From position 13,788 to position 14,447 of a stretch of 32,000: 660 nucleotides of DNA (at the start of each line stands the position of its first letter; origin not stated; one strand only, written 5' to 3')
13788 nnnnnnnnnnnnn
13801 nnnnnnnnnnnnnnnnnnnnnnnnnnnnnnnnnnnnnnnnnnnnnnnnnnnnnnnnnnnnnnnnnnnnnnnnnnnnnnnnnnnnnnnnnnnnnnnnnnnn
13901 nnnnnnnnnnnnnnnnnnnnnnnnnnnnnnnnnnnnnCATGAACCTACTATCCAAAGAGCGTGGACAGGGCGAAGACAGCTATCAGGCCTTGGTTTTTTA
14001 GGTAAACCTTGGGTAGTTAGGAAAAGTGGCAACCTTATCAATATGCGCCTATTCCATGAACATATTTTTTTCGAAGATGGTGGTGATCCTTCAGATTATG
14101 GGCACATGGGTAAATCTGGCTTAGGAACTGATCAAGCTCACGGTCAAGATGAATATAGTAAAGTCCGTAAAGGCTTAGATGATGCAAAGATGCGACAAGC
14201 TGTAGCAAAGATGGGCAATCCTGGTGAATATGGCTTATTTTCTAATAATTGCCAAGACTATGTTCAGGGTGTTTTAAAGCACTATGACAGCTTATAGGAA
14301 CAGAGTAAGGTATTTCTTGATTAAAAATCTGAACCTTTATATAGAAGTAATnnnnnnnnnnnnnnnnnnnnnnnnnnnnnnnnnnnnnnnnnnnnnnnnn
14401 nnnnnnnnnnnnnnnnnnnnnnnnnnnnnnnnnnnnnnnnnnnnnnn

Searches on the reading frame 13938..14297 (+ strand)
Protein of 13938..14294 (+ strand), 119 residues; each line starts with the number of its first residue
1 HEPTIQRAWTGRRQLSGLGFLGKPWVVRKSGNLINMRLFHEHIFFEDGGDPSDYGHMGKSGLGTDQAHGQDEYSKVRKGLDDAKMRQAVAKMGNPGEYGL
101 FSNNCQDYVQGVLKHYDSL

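Call 4: search_protein_families(library=ncbifam, proteins=[window:13950-14297:+], max_evalue=0.1)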
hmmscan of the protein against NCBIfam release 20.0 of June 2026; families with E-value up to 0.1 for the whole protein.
window:13950-14297:+ (115 aa): 0 families

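Call 7: find_homologous_proteins(query=window:13938-14294:+, max_evalue=0.01)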
Query seq(119 aa) (119 aa): 3 proteins with E <= 0.01 among 4 candidates.
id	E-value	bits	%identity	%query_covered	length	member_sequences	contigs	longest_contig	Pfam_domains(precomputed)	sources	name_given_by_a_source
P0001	6.2e-77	274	100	100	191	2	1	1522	-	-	-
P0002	5.5e-32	128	66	78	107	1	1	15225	-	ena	-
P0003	2.1e-18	85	61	61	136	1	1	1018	-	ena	-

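Call 10: find_encoding_contigs(protein=P0002, flank=8000)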
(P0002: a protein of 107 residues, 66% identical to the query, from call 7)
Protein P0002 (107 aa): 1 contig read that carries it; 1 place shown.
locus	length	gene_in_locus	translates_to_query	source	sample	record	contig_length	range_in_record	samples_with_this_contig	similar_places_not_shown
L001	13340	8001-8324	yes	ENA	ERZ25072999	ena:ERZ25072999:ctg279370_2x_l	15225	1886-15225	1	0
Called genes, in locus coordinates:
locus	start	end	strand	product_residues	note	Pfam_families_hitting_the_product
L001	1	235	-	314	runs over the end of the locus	PF00005:ABC_tran (faint)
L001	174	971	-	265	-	-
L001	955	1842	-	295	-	PF17760:UvrA_inter, PF17755:UvrA_DNA-bind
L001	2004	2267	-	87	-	-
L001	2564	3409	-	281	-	PF04909:Amidohydro_2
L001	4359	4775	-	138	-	-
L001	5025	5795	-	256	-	PF00106:adh_short, PF08659:KR, PF13561:adh_short_C2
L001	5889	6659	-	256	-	PF00106:adh_short, PF08659:KR, PF13561:adh_short_C2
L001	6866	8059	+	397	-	PF13699:eCIS_core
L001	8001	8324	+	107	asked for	-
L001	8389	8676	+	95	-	-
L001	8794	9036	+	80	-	-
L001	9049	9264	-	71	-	-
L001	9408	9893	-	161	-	PF00520:Ion_trans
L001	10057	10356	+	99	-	-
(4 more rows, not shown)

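Call 18: search_solved_structures(query=A1, max_evalue=10, show_alignments=3)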
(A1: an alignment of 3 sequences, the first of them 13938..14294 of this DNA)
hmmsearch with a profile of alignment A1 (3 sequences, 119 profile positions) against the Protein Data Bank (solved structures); distinct sequences matched with E-value up to 10: 1.
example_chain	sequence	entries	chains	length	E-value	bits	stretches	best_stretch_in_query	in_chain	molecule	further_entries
3jcr_J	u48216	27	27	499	0.55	13.6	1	19-86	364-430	hPrp31 | U4/U6 small nuclear ribonucleoprotein Prp31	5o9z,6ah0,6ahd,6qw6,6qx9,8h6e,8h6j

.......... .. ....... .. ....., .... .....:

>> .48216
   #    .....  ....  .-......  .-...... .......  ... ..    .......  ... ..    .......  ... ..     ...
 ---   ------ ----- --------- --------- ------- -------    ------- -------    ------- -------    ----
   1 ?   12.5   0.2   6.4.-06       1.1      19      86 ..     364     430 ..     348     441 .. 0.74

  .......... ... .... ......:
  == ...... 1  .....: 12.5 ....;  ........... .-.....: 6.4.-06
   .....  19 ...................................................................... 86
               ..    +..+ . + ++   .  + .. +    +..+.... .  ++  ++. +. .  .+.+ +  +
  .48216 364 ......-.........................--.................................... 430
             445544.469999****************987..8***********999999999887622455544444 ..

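Call 23: predict_structure(alignment_id=A1)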
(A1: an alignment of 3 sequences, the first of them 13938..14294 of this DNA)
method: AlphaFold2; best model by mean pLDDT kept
length: 119 residues; sequences in the alignment: 3
mean_pLDDT: 48.9   pTM: 0.45
mean pLDDT of the five models: 48.9, 47.2, 43.4, 41.7, 41.0
residues with pLDDT >= 90: 0; 70-90: 16; 50-70: 38; < 50: 65
segments of 3 or more residues with pLDDT < 50: 1-23, 41-70, 96-103
pLDDT, mean of each block of 10 residues (from residue 1): 28 34 49 53 41 35 39 54 69 53 58 77
secondary structure, 60 per line:
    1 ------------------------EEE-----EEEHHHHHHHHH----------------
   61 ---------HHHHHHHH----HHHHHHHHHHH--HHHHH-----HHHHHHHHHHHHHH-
elements in order: E25-27 E33-35 H36-44 H70-77 H82-92 H95-99 H105-118

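Call 24: search_protein_representatives(alignment_id=A1)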
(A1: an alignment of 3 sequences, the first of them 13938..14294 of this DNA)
Query: 3 sequences, 119 profile positions. Proteins with E-value up to 0.001 (for the whole library): 316; up to 1e-10: 67; up to 1e-30: 17. The best 150 are listed.
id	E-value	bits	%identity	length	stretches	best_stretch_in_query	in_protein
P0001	1.0e-69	248.3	-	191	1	1-119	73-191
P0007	1.2e-58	212.5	-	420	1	4-119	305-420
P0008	6.7e-56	203.7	-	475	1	2-119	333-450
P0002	8.2e-50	184.0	-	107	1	27-119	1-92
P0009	1.4e-49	183.3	-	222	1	5-118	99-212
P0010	5.1e-49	181.5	-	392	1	2-118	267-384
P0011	1.3e-47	176.9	-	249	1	5-119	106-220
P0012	3.1e-47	175.7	-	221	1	4-118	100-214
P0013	2.1e-45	169.8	-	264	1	3-118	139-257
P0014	4.3e-45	168.8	-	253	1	4-118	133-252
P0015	2.4e-44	166.4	-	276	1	4-118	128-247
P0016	1.2e-43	164.2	-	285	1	3-119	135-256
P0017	2.0e-41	157.0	-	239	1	3-117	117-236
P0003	1.3e-32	128.6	-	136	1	3-75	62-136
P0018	4.4e-32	126.8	-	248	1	4-118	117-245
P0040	2.3e-22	95.5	-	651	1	4-116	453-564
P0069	3.3e-11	59.5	-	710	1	38-118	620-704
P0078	6.6e-10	55.3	-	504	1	37-117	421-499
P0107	3.1e-08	49.9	-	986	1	37-118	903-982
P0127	1.6e-07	47.6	-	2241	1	39-119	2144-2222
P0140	4.3e-07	46.2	-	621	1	28-117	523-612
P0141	4.6e-07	46.1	-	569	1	35-118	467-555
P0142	4.7e-07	46.1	-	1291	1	32-119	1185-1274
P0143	5.0e-07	46.0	-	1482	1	8-118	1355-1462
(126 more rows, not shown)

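Call 32: search_solved_structures(query=A3, max_evalue=10, show_alignments=4)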
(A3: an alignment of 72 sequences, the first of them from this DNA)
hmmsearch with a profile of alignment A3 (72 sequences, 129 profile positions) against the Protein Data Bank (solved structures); distinct sequences matched with E-value up to 10: 10.
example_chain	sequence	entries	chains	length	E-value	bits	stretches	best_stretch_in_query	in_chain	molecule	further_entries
2lkt_A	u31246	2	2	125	0.031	17.6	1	91-120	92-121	Retinoic acid receptor responder protein 3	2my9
7zot_A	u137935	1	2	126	0.034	17.5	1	91-119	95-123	Phospholipase A and acyltransferase 4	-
4dpz_X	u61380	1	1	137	0.047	17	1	89-120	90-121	HRAS-like suppressor 2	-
7c3z_A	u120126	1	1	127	0.1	16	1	89-120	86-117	HRAS-like suppressor 3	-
7zom_A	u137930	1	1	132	0.1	15.9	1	89-120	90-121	Phospholipase A and acyltransferase 3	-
4dot_A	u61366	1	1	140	0.1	15.9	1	89-120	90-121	Group XVI phospholipase A2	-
4fa0_A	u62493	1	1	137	0.11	15.8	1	89-120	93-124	Group XVI phospholipase A1/A2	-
2kyt_A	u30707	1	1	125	0.11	15.8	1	89-120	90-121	Group XVI phospholipase A2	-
4q95_A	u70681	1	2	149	0.12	15.7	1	89-120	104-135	HRAS-like suppressor 3, Lecithin retinol acyltransferase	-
7whm_A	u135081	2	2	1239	0.16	15.3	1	103-121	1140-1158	PPPDE domain-containing protein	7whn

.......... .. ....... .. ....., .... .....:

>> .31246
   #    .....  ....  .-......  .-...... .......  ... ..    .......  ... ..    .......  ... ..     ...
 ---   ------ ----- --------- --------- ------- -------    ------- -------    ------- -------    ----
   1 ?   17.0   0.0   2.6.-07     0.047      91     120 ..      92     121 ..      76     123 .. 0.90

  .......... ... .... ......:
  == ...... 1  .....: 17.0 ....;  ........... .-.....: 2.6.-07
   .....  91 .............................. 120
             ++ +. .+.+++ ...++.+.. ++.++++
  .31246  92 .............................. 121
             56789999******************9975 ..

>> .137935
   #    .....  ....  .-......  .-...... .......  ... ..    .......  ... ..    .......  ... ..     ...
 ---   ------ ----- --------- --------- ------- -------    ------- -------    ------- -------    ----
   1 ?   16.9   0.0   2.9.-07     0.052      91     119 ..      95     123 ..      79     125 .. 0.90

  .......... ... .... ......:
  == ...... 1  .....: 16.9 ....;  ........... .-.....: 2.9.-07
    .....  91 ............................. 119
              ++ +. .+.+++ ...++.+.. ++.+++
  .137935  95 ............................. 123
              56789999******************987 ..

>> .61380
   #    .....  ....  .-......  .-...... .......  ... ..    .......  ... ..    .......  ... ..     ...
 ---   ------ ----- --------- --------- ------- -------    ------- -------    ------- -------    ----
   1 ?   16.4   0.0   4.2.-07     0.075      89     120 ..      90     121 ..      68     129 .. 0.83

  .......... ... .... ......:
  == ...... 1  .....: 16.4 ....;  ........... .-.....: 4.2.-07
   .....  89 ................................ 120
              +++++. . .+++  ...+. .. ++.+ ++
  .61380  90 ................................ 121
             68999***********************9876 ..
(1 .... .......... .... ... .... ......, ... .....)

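Call 36: find_related_loci(query=A4, collection=genome_contigs, flank=6000)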
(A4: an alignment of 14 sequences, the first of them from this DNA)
Query A4 (119 aa) in genome_contigs; peptide patterns used: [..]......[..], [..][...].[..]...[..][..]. (x = any residue, [..] = any of these).
57 stretches matched a pattern; 8 encode a relative of the query (tblastn E <= 1e-3); 8 distinct loci.
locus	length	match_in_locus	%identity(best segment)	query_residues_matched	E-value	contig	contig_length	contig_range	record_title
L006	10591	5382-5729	75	4-119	1e-60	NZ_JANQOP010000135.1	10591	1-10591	MAG: Acaryochloris sp. IP29b_bin.137 k99_3784396, whole genome shotgun sequence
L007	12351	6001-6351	58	5-116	3e-37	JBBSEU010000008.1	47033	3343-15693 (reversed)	MAG: Aggregatilineales bacterium isolate LS1_sbin.58 LS1_sbin.58_K_271478_L_47033_cov_13.0000, whole genome shotgun sequ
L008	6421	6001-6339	51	3-119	1e-32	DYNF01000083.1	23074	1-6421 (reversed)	MAG TPA_asm: Prochloron sp. SulCav_FS08_3_32_3330 SulCav_FS08_3_763_length_23074_cov_2090_389374, whole genome shotgun s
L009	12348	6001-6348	47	4-119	3e-30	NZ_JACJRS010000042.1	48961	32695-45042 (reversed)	Phormidium sp. FACHB-1136 contig42, whole genome shotgun sequence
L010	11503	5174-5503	45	5-119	1e-26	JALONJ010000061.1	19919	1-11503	MAG: Microscillaceae bacterium isolate Prado074 scaffold_5136, whole genome shotgun sequence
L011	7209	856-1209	40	5-119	1e-19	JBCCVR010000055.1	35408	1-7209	MAG: Cyanobacteria bacterium P01_E01_bin.42 k141_386010_length_35408_cov_62.0000, whole genome shotgun sequence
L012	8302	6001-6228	46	46-119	2e-14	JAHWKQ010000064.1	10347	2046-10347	MAG: Actinomycetota bacterium isolate 0813_bin20 NODE_2698_length_10347_cov_7.081228, whole genome shotgun sequence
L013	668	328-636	29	34-119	8e-11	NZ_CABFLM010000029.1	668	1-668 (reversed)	Uncultured Aggregatibacter sp., whole genome shotgun sequence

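Call 42: predict_structure(alignment_id=A3)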
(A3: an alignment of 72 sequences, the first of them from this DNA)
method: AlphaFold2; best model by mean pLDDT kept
length: 119 residues; sequences in the alignment: 72
mean_pLDDT: 86.8   pTM: 0.79
mean pLDDT of the five models: 86.8, 86.4, 86.0, 85.5, 84.3
residues with pLDDT >= 90: 81; 70-90: 17; 50-70: 18; < 50: 3
segments of 3 or more residues with pLDDT < 50: 31-33
pLDDT, mean of each block of 10 residues (from residue 1): 81 82 55 64 96 95 95 96 97 92 92 97
secondary structure, 60 per line:
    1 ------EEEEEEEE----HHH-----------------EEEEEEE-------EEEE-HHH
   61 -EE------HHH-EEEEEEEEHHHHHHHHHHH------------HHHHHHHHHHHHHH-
elements in order: E7-14 E39-45 E53-56 E74-81 H82-92 H105-118

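Call 45: fold_search(model_id=the predicted structure, library=pdb)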
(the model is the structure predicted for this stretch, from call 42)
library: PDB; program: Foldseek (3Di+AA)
matches with E <= 10: 8; with E <= 0.001: 0
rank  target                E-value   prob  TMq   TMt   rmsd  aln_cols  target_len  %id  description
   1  3ip3_G                1.2e+00  0.01  0.14  0.07  18.2       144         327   11  Structure of putative oxidoreductase (TM_0425) from Thermotoga maritima (released 2009-09-29)
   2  5v85_A                2.4e+00  0.03  0.19  0.11  13.6       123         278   11  The crystal structure of the protein of DegV family COG1307 from Ruminococcus gnavus ATCC 29149 (alternative refinemen (released 2018-11-21)
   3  7np8_B                4.4e+00  0.07  0.31  0.08   7.1        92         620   10  Crystal structure of the Coenzyme F420-dependent sulfite reductase from Methanocaldococcus jannaschii at 2.3-A resolut (released 2022-03-23)
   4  3jr7_A                5.0e+00  0.02  0.19  0.11  13.1       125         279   12  The crystal structure of the protein of DegV family COG1307 with unknown function from Ruminococcus gnavus ATCC 29149 (released 2009-10-20)
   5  7sqc_Q1               5.0e+00  0.01  0.18  0.01  19.6       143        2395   11  Ciliary C1 central pair apparatus isolated from Chlamydomonas reinhardtii (released 2022-04-13)
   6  7pty_A                6.4e+00  0.01  0.15  0.04  14.8       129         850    8  Delta-latroinsectotoxin dimer (released 2021-12-08)
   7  8b68_B                7.7e+00  0.01  0.11  0.07  16.6        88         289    9  Crystal structure of UDP-glucose pyrophosphorylase from Thermocrispum agreste DSM 44070 in complex with UDP-glucose (released 2024-01-10)
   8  7np8_A                8.7e+00  0.04  0.30  0.08   7.7        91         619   11  Crystal structure of the Coenzyme F420-dependent sulfite reductase from Methanocaldococcus jannaschii at 2.3-A resolut (released 2022-03-23)

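Call 56: search_protein_families(library=pfam, proteins=[P0127, P0143, P0142, P0107, P0069, P0040, P0140, P0141, P0078], max_evalue=0.01)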
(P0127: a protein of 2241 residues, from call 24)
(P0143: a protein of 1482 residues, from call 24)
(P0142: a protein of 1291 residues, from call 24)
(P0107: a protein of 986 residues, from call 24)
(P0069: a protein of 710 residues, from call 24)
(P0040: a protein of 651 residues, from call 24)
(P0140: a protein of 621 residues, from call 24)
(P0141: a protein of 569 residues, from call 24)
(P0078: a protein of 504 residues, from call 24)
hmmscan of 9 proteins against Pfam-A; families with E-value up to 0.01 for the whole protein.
P0127 (2241 aa): 9 families
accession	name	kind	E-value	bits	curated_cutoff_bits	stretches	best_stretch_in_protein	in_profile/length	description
PF25023.1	TEN_YD-shell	-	8.4e-39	133.8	50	1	1249-2093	9-866/909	Teneurin YD-shell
PF05593.20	RHS_repeat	-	1.9e-30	105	22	3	1559-1598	1-37/38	RHS Repeat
PF25021.1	TEN_NHL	-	1.3e-20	74.2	27.1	3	1144-1198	130-182/357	Teneurin NHL domain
PF25020.1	TTR_TEN1-4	-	5.1e-19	68.4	27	1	392-476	2-86/86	Teneurin TTR-like domain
PF13620.12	CarboxypepD_reg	-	2.8e-10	40.9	32.3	1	399-471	2-77/82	Carboxypeptidase regulatory-like domain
PF13715.12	CarbopepD_reg_2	-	5.3e-08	33.2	32.2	1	399-465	1-66/88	CarboxypepD_reg-like domain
PF24329.1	FN-plug_TEN1-4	-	6.2e-05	23.6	27.8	1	766-829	8-70/86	Teneurin 1-4, FN-plug domain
PF02369.22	Big_1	-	0.0012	19.3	34.9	0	394-450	16-77/93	Bacterial Ig-like domain (group 1)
PF06739.17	SBBP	-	0.0049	17.2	20.5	0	986-1002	10-27/38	Beta-propeller repeat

P0143 (1482 aa): 3 families
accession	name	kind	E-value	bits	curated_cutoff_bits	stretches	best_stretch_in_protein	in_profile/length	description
PF05593.20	RHS_repeat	-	6e-64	211.8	22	8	840-875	1-36/38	RHS Repeat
PF20148.4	DUF6531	-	5e-18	65.6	24.1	1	134-209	1-74/74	Domain of unknown function (DUF6531)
PF03527.20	RHS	-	2.2e-13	50.3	27.9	1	1239-1270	3-34/38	RHS protein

P0142 (1291 aa): 2 families
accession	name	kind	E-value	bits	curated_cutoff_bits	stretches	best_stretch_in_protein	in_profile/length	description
PF05593.20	RHS_repeat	-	8.5e-68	224.1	22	7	600-635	1-36/38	RHS Repeat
PF03527.20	RHS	-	0.0039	17.4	27.9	0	1047-1076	6-35/38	RHS protein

P0107 (986 aa): 2 families
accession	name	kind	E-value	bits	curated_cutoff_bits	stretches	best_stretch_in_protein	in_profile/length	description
PF05593.20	RHS_repeat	-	2.3e-37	127.1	22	6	352-386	1-35/38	RHS Repeat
PF03527.20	RHS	-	1.3e-08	35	27.9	1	782-812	3-33/38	RHS protein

P0069 (710 aa): 1 family
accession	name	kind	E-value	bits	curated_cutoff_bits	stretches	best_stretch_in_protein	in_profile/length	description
PF05593.20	RHS_repeat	-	2.5e-18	66.4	22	3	399-436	1-38/38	RHS Repeat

P0040 (651 aa): 1 family
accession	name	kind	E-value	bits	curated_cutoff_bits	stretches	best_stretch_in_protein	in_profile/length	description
PF13699.11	eCIS_core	-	4.5e-38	129.7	22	1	371-447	1-77/79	eCIS core domain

P0140 (621 aa): 2 families
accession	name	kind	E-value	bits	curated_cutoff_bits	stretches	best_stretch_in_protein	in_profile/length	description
PF25023.1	TEN_YD-shell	-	4.9e-23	81.6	50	1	185-444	603-866/909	Teneurin YD-shell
PF05593.20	RHS_repeat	-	9.5e-12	45.5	22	1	289-317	2-29/38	RHS Repeat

P0141 (569 aa): 1 family
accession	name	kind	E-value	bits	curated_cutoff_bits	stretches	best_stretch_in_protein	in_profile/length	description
PF05593.20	RHS_repeat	-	1.4e-07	32.1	22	1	339-366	1-27/38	RHS Repeat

P0078 (504 aa): 2 families
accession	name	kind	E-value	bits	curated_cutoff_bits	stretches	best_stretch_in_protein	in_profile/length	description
PF05593.20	RHS_repeat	-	1.5e-10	41.6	22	0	18-38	17-37/38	RHS Repeat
PF03527.20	RHS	-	3.9e-05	23.8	27.9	1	299-328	5-34/38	RHS protein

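Call 68: search_protein_families(library=pfam, alignment_id=A7, max_evalue=0.00001)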
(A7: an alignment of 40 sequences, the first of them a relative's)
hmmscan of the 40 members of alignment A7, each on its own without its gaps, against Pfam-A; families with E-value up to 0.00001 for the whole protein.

A. member 1, L006:616-1503:+ (296 aa): 1 family
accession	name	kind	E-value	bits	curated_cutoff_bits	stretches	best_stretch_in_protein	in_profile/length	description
PF01522.26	Polysacc_deac_1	-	1.9e-32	112.3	23.1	1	101-213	5-117/124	Polysaccharide deacetylase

B. families by the number of members that match (of 40 scanned): 65 families (the first 25 are shown)
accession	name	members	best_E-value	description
PF01432.26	Peptidase_M3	1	1.3e-141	Peptidase family M3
PF00346.24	Complex1_49kDa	1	1.5e-119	Respiratory-chain NADH dehydrogenase, 49 Kd subunit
PF07992.20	Pyr_redox_2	1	1.7e-66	Pyridine nucleotide-disulphide oxidoreductase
PF12770.12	CHAT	1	2.3e-65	CHAT domain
PF04127.22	DFP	1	1.9e-63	DNA/pantothenate metabolism flavoprotein C-terminal domain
PF14221.11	DUF4330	1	1.4e-56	Domain of unknown function (DUF4330)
PF19310.4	TOP_N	1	4.5e-54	Neurolysin/Thimet oligopeptidase, N-terminal domain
PF01641.26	SelR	1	5e-48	SelR domain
PF00329.25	Complex1_30kDa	1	7.9e-48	Respiratory-chain NADH dehydrogenase, 30 Kd subunit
PF01512.22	Complex1_51K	1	1.7e-47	Nuo51 FMN-binding domain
PF01257.25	2Fe-2S_thioredx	1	1.5e-46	Thioredoxin-like [2Fe-2S] ferredoxin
PF05860.19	TPS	1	2e-45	TPS secretion domain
PF00384.28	Molybdopterin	1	1e-41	Molybdopterin oxidoreductase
PF14252.11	DUF4347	1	7.6e-38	Domain of unknown function (DUF4347)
PF00507.24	Oxidored_q4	1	4.4e-36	NADH-ubiquinone/plastoquinone oxidoreductase, chain 3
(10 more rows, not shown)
